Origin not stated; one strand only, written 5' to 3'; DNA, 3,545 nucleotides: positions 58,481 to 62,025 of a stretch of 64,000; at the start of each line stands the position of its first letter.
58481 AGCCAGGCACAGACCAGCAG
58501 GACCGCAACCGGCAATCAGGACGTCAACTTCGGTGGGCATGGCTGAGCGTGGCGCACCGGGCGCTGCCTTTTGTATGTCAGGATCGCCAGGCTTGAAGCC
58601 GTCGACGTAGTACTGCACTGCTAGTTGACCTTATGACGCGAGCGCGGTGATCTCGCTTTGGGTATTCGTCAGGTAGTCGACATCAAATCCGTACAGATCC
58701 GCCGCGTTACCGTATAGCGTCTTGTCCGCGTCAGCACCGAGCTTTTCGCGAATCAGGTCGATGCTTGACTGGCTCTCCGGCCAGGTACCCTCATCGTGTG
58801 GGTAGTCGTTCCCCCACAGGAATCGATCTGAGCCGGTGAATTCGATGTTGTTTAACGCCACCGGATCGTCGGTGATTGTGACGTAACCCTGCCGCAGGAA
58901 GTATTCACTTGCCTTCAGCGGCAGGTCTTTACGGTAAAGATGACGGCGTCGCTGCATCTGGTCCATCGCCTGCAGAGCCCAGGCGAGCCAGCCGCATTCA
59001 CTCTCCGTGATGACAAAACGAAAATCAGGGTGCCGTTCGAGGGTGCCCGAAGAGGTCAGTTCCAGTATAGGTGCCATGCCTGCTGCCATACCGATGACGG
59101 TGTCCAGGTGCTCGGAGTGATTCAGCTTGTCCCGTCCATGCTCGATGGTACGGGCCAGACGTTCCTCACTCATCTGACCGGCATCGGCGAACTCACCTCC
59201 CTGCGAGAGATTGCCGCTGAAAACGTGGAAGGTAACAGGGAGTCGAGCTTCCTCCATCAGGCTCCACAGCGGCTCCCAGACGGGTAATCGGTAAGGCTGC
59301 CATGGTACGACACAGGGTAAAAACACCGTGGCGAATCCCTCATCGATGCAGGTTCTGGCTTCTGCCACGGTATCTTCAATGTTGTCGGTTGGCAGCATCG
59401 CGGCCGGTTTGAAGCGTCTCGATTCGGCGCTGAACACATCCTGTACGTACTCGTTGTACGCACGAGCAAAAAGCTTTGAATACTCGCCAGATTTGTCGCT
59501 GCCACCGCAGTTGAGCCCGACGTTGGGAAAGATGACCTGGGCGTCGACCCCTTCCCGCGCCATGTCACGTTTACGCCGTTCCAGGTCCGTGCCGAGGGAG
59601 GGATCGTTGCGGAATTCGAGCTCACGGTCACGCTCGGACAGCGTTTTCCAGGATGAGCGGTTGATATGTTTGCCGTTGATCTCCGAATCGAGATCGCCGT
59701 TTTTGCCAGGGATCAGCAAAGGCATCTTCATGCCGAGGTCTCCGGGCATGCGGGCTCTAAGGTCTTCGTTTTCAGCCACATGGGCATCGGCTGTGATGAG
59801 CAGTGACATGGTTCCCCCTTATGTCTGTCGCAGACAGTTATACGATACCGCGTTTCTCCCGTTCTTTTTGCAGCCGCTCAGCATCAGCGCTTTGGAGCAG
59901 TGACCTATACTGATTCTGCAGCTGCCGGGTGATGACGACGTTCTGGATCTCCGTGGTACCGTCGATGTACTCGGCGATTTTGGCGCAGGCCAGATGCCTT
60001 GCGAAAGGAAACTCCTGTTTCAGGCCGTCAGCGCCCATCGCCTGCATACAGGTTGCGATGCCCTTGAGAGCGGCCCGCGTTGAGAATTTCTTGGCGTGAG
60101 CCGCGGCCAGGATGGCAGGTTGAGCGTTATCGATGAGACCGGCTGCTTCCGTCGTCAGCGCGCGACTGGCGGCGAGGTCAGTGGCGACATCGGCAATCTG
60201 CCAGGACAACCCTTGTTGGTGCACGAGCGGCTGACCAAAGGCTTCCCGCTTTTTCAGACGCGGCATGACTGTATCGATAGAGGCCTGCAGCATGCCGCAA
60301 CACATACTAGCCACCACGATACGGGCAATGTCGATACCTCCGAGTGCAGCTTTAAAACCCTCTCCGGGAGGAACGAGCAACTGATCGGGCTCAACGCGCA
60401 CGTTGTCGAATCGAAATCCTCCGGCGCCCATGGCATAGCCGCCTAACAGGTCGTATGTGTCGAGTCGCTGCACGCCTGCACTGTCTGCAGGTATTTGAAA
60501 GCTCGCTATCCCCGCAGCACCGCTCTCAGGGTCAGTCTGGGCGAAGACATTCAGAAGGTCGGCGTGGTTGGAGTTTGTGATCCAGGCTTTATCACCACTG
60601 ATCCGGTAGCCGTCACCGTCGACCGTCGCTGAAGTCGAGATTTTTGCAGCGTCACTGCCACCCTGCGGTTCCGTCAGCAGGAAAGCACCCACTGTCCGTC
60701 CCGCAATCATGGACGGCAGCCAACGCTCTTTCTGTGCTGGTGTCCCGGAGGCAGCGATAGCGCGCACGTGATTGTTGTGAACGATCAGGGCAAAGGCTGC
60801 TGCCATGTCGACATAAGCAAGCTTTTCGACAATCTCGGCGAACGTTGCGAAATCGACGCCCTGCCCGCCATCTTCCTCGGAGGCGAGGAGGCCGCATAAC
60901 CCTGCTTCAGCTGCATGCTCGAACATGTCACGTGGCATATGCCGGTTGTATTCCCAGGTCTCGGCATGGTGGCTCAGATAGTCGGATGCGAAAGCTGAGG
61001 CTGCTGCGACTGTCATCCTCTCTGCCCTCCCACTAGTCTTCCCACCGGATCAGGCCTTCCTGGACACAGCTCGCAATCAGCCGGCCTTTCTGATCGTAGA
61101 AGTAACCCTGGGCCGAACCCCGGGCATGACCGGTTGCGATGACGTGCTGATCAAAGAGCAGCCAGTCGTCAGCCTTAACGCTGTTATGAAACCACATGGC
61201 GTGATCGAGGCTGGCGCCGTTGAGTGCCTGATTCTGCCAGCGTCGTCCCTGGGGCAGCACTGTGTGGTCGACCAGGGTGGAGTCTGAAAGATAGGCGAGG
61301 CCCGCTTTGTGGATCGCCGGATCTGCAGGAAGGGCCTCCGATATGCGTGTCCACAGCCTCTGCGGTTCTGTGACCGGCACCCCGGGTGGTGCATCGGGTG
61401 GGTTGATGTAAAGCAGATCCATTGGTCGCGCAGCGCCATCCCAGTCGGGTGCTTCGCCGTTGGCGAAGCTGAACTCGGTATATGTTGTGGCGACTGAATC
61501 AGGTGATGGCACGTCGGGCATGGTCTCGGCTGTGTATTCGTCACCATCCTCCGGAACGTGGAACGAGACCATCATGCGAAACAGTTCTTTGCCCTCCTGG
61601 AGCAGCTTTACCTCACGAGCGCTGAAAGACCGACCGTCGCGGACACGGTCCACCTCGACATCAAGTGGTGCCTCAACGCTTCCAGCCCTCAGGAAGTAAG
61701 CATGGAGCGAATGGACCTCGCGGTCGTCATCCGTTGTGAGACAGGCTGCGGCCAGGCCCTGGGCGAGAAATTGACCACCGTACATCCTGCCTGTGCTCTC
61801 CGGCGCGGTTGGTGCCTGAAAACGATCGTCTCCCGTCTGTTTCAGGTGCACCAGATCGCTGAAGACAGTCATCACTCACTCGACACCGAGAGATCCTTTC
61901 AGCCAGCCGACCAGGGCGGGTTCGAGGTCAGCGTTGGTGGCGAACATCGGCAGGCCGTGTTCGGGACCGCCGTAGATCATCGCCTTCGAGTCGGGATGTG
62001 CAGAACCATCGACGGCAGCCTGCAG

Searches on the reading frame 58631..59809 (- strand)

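Call 50: search_protein_families(library=pfam, proteins=[window:58631-59809:-], max_evalue=0.0001)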
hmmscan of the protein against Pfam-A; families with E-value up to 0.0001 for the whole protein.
window:58631-59809:- (392 aa): 1 family
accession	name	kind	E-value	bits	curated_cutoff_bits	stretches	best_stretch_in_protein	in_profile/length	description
PF04909.20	Amidohydro_2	-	2e-23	84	26.4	1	47-375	11-289/289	Amidohydrolase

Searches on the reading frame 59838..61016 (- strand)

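Call 50: search_protein_families(library=pfam, proteins=[window:59838-61016:-], max_evalue=0.0001)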
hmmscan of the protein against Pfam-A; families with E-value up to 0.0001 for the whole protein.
window:59838-61016:- (392 aa): 4 families
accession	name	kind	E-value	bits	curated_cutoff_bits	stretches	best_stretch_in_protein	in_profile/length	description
PF00441.29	Acyl-CoA_dh_1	-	1.9e-32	112.9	22.4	1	218-366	1-149/150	Acyl-CoA dehydrogenase, C-terminal domain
PF02771.21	Acyl-CoA_dh_N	-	4.4e-24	85.5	22.9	1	3-106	8-112/113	Acyl-CoA dehydrogenase, N-terminal domain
PF02770.24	Acyl-CoA_dh_M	-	4.8e-20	72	33.3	1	111-206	1-97/97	Acyl-CoA dehydrogenase, middle domain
PF08028.16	Acyl-CoA_dh_2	-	8.8e-07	29.7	22.7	1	234-342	2-120/134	Acyl-CoA dehydrogenase, C-terminal domain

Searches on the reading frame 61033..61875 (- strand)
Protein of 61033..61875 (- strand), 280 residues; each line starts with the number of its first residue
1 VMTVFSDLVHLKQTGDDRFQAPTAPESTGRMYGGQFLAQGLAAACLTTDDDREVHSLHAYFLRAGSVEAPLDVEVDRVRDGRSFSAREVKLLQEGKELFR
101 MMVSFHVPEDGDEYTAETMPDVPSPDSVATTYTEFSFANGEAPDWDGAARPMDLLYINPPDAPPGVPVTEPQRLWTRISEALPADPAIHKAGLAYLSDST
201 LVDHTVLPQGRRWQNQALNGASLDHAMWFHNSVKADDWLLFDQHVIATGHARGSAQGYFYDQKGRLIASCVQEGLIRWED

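Call 50: search_protein_families(library=pfam, proteins=[window:61033-61875:-], max_evalue=0.0001)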
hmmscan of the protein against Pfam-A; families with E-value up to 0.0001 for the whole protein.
window:61033-61875:- (280 aa): 3 families
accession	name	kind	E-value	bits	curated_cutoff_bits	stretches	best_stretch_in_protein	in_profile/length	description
PF02551.21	Acyl_CoA_thio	-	2e-26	92.9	21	1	171-275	30-132/132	Acyl-CoA thioesterase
PF20789.3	4HBT_3C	-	3.3e-21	76.4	24.1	1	146-276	16-140/140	Acyl-CoA thioesterase C-terminal domain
PF13622.12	4HBT_3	-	1.7e-20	73.5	24.3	1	28-106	8-83/83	Acyl-CoA thioesterase N-terminal domain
